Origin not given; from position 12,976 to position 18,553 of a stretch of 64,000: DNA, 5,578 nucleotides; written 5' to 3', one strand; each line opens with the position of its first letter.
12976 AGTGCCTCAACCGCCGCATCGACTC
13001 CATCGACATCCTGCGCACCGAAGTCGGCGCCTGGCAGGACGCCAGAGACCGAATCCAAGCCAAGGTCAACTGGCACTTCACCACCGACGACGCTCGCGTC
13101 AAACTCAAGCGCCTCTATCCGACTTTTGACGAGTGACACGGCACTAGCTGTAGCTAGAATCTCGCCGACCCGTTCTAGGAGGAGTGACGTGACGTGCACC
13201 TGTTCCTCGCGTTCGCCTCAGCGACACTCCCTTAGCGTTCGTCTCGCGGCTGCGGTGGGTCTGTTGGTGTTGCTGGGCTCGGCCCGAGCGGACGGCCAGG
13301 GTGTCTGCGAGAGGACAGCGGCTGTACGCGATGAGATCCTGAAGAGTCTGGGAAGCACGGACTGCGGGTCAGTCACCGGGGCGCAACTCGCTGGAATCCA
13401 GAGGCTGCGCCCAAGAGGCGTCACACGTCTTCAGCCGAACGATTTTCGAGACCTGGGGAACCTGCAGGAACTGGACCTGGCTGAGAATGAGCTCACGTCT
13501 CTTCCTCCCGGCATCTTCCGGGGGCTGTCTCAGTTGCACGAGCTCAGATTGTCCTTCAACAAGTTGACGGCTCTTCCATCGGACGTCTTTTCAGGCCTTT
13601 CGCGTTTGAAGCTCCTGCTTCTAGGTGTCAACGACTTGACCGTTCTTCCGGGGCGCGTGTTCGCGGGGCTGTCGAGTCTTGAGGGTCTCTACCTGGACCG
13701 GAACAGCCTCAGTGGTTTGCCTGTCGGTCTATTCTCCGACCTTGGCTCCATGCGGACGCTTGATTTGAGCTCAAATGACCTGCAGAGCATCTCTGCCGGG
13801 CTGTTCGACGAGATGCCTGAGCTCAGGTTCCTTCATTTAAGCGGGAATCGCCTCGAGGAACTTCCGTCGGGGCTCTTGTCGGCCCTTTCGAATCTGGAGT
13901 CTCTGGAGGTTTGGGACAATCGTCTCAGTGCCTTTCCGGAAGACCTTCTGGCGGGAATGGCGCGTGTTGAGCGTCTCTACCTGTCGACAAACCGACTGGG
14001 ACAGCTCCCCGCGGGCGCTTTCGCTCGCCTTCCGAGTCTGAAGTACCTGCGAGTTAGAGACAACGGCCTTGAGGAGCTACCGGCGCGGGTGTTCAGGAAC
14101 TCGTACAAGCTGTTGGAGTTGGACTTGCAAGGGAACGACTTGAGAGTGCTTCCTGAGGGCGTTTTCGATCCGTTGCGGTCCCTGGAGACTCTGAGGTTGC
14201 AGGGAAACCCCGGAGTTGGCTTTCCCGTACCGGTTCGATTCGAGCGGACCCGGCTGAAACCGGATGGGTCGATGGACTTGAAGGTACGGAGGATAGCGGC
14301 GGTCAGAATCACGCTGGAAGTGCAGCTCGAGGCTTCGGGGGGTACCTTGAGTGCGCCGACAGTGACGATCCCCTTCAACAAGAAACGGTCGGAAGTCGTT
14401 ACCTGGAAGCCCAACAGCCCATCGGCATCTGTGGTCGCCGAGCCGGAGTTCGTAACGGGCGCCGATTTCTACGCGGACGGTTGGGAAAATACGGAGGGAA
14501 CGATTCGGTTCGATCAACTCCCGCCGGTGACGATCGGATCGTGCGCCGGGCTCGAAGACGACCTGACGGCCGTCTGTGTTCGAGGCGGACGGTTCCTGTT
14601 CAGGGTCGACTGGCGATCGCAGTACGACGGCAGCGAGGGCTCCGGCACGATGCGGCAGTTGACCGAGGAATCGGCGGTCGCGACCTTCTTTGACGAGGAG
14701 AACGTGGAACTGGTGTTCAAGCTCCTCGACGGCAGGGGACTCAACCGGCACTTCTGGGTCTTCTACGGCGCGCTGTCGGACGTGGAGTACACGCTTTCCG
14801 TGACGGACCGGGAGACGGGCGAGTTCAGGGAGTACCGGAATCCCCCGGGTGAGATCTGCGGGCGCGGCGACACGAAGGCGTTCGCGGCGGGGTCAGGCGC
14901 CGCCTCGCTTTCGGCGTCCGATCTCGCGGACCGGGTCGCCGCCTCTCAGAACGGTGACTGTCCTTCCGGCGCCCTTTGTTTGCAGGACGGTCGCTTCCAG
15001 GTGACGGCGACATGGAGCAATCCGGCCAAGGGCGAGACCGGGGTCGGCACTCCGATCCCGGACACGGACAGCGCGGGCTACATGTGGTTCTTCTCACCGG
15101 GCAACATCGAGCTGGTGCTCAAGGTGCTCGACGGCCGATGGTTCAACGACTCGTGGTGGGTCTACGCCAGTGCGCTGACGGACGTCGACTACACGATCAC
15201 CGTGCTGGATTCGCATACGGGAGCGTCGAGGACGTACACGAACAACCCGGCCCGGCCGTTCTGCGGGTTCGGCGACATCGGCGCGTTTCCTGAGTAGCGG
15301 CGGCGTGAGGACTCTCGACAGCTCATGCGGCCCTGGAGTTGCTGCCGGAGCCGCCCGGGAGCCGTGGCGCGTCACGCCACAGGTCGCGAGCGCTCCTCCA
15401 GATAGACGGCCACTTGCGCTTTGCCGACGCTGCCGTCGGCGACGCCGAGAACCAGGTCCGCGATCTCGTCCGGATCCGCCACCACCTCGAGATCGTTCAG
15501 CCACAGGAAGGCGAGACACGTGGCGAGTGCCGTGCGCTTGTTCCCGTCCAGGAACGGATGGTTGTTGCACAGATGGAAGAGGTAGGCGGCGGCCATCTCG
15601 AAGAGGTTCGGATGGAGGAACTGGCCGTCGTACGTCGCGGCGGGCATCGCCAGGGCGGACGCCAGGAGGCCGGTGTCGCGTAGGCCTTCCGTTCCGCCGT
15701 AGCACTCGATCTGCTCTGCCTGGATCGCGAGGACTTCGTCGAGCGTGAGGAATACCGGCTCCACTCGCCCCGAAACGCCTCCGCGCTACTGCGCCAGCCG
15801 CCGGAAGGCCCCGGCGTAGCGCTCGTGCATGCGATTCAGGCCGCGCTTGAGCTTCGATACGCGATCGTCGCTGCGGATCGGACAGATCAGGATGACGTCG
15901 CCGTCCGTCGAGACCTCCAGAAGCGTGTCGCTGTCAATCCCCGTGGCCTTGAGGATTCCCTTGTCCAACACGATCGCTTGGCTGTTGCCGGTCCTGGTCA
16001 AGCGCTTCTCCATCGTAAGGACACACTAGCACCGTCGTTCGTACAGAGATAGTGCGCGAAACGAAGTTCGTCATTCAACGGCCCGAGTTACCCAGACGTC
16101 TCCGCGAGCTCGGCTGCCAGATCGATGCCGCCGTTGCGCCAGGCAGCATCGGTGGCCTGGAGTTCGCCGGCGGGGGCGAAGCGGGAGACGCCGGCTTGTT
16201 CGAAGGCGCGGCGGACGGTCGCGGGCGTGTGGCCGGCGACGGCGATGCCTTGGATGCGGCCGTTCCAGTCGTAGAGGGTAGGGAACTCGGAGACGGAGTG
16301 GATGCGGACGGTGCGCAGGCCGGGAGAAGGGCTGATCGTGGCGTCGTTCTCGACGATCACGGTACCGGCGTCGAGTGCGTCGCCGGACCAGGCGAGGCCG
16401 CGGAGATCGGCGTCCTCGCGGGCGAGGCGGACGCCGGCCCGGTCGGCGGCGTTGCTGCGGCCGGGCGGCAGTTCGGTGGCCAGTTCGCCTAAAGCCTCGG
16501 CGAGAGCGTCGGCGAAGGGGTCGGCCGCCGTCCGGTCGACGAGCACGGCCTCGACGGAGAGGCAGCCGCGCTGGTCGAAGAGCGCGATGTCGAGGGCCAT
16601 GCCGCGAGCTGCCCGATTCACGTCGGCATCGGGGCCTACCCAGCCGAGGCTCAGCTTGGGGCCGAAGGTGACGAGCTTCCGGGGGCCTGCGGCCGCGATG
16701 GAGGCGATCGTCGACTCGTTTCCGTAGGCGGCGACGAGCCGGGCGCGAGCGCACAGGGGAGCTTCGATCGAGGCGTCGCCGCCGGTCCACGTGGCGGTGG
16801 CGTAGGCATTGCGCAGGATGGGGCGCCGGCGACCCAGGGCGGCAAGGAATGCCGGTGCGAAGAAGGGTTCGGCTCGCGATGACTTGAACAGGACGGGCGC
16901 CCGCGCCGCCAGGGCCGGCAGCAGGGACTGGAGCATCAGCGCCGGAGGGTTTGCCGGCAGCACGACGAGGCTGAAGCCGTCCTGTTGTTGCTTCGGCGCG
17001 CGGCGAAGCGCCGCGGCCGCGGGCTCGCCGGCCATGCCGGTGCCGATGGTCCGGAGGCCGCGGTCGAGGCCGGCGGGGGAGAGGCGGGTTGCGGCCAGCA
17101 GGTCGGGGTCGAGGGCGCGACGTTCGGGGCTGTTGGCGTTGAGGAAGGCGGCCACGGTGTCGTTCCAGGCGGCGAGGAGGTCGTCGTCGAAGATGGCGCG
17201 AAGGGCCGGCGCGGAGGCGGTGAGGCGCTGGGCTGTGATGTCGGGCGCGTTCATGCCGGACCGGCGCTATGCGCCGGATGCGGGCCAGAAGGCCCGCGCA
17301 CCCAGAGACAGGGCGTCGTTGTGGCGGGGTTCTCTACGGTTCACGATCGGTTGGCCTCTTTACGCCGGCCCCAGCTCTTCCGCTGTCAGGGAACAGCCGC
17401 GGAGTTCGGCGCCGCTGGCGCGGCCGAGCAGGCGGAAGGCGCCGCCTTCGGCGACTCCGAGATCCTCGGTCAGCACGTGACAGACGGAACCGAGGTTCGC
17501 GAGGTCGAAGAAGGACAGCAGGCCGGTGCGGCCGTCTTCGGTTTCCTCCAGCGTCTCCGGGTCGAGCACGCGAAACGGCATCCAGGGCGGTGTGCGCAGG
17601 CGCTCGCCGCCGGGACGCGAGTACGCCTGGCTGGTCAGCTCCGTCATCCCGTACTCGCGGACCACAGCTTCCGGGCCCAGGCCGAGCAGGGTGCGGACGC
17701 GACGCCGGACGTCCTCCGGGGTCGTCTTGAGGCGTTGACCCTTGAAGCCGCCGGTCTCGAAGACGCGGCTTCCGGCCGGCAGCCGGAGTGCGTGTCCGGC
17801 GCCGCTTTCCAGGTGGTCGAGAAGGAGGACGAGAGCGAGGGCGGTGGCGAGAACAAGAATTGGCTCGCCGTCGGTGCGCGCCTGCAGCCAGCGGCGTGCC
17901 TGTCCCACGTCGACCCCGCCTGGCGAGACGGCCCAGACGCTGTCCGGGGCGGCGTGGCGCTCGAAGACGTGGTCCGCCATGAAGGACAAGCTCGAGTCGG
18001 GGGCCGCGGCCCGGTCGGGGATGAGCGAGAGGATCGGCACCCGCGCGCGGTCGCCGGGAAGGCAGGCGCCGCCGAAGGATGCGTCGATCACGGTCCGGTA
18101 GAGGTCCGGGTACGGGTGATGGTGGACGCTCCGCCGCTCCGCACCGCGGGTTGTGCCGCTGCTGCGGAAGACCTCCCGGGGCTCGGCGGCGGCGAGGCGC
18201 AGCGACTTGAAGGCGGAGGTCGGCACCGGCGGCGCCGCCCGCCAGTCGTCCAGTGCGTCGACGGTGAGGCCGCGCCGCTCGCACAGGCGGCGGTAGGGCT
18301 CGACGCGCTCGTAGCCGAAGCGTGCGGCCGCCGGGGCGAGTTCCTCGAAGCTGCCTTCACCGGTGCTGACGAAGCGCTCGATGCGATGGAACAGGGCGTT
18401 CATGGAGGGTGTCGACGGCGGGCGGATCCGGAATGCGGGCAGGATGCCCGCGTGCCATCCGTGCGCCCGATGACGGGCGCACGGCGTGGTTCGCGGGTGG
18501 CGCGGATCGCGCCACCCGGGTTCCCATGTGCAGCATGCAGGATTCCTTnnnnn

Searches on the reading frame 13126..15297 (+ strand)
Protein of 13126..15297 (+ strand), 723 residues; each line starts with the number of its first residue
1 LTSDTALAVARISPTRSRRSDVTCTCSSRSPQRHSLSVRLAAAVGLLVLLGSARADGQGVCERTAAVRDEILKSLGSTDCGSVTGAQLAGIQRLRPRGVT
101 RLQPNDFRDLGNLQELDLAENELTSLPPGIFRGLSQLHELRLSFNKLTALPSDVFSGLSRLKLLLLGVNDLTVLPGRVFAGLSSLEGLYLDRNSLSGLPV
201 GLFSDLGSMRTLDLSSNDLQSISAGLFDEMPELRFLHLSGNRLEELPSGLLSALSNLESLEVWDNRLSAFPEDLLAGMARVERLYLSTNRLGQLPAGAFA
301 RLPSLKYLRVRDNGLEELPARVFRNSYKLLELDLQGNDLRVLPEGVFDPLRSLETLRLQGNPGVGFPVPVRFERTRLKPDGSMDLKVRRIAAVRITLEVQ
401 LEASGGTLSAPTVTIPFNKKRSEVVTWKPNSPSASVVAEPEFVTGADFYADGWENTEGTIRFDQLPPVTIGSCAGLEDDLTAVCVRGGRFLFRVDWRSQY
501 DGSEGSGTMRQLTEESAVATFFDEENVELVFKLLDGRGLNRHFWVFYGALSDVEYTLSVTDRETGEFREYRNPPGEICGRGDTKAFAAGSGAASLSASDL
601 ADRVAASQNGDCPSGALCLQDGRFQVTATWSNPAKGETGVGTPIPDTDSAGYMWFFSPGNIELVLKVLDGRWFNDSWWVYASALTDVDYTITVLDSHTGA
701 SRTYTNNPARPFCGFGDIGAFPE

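Call 23: search_protein_families(library=pfam, proteins=[window:13126-15297:+], max_evalue=0.0001)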
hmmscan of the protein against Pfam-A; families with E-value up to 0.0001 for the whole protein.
window:13126-15297:+ (723 aa): 7 families
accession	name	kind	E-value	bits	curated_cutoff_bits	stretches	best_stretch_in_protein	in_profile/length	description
PF13855.12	LRR_8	-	3.5e-57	190.5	27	5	185-243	3-61/61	Leucine rich repeat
PF12799.13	LRR_4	-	3.9e-28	97.3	27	3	112-150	2-39/44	Leucine Rich repeats (2 copies)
PF00560.39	LRR_1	-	1e-18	63.8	20.6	0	112-134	1-23/23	Leucine Rich Repeat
PF23598.1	LRR_14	-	1.2e-14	54.3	40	0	105-210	41-139/353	Leucine-rich repeat region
PF14580.12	LRR_9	-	3.1e-06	27.3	30.5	0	206-269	63-127/175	Leucine-rich repeat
PF13516.12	LRR_6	-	4.3e-06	26.8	23.4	0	209-220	5-16/24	Leucine Rich repeat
PF23211.1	LRR_LRWD1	-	4.3e-05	23.7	28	0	109-173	14-78/190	Leucine-rich repeat and WD repeat-containing protein 1, LRR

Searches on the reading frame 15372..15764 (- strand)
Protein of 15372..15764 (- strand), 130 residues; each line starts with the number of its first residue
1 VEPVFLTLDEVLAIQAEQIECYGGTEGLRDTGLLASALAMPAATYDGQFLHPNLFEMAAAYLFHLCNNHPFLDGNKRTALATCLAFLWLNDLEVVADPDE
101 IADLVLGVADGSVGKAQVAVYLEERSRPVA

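Call 21: search_protein_families(library=pfam, proteins=[window:15372-15764:-], max_evalue=0.001)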
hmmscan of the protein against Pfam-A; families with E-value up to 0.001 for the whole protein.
window:15372-15764:- (130 aa): 1 family
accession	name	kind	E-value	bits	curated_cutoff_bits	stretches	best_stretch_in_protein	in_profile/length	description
PF02661.23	Fic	-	2.5e-19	70.3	24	1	6-87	2-93/93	Fic/DOC family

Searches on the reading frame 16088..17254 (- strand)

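Call 23: search_protein_families(library=pfam, proteins=[window:16088-17254:-], max_evalue=0.0001)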
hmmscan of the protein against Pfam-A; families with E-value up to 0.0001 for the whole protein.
window:16088-17254:- (388 aa): 2 families
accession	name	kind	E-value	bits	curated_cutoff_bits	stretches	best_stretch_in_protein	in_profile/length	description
PF05893.19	LuxC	-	5.4e-35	121.5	21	1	88-377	85-392/401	Acyl-CoA reductase (LuxC)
PF00171.27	Aldedh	-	1.4e-06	27.6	23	1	93-260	128-298/461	Aldehyde dehydrogenase family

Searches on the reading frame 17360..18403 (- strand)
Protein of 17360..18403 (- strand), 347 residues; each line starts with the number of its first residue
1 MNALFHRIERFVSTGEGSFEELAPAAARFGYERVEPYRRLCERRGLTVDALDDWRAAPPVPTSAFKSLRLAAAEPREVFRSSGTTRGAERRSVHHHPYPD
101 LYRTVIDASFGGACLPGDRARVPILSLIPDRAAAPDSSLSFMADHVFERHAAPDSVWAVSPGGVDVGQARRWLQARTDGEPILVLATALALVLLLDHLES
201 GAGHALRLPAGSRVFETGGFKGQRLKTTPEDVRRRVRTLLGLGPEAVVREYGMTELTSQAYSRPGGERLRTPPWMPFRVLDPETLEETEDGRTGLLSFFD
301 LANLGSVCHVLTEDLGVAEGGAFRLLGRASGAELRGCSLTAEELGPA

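Call 23: search_protein_families(library=pfam, proteins=[window:17360-18403:-], max_evalue=0.0001)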
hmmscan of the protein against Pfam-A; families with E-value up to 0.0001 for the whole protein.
window:17360-18403:- (347 aa): 1 family
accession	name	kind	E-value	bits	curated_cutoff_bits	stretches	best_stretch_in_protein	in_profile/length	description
PF04443.18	LuxE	-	7.3e-17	61.7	24.9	1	26-341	45-386/391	Acyl-protein synthetase, LuxE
